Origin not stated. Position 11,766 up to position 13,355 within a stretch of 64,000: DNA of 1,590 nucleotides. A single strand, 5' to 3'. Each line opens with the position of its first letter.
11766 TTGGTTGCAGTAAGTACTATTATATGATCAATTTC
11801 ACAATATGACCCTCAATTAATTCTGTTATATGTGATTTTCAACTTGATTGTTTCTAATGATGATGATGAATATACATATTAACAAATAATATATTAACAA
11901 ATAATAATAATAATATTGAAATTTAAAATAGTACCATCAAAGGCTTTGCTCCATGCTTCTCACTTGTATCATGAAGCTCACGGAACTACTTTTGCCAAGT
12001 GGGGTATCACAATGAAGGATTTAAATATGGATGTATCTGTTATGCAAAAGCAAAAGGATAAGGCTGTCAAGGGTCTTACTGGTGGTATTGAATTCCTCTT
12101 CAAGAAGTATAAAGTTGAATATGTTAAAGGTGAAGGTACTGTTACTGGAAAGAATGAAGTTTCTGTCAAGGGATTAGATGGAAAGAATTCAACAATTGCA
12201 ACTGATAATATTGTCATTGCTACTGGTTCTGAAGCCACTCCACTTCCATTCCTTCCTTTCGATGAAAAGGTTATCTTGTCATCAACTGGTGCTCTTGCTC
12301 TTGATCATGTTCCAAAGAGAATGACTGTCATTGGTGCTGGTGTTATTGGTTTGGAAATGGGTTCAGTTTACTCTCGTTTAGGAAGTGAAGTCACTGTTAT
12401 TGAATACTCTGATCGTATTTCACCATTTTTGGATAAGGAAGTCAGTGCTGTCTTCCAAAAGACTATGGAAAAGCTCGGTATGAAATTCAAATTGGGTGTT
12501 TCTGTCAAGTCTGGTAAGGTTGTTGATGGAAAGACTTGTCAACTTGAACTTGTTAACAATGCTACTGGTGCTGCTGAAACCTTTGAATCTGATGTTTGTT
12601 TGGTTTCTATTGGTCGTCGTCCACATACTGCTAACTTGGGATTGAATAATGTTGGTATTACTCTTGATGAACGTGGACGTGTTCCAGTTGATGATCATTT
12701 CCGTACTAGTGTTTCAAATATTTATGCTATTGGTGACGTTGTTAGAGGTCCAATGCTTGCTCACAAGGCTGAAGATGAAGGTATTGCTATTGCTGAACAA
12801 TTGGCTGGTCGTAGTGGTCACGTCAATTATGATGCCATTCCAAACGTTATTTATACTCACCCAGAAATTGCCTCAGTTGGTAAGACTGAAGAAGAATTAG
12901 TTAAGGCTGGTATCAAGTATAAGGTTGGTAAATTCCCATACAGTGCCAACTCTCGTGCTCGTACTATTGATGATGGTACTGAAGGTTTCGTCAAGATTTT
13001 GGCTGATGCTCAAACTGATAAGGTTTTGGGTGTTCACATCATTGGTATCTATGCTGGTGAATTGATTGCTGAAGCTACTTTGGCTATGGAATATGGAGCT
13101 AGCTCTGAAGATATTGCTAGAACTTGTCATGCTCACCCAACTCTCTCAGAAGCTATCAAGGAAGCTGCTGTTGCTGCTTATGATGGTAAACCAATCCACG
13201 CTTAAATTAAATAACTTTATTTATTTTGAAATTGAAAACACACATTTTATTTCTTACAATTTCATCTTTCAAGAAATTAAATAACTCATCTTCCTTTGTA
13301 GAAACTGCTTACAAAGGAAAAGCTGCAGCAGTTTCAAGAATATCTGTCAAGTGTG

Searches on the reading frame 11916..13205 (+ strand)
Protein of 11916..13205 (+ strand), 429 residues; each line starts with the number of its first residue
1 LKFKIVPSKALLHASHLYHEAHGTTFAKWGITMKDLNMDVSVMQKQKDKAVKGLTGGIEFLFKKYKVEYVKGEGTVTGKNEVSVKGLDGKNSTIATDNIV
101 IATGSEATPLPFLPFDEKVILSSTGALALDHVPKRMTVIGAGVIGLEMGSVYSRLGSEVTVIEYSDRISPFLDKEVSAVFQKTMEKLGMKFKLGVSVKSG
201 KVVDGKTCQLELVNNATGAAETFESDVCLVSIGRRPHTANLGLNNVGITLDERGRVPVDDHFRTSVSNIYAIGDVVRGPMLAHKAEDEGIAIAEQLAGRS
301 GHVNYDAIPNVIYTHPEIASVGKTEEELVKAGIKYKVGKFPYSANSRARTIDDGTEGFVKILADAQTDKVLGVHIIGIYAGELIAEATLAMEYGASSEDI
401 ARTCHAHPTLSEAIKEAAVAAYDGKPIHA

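Call 23: search_protein_families(library=pfam, proteins=[window:11916-13205:+], max_evalue=0.00001)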
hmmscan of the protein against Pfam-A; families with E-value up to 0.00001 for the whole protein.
window:11916-13205:+ (429 aa): 4 families
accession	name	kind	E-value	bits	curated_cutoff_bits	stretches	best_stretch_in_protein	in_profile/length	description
PF07992.20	Pyr_redox_2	-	3.8e-59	200.9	26.1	1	3-289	38-291/291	Pyridine nucleotide-disulphide oxidoreductase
PF02852.28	Pyr_redox_dim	-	3.9e-42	143.4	25.3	1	308-418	1-110/110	Pyridine nucleotide-disulphide oxidoreductase, dimerisation domain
PF00070.33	Pyr_redox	-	1.1e-19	71.1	22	1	135-205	1-71/82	Pyridine nucleotide-disulphide oxidoreductase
PF13738.12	Pyr_redox_3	-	8.4e-06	25.7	30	0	90-273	119-305/305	Pyridine nucleotide-disulphide oxidoreductase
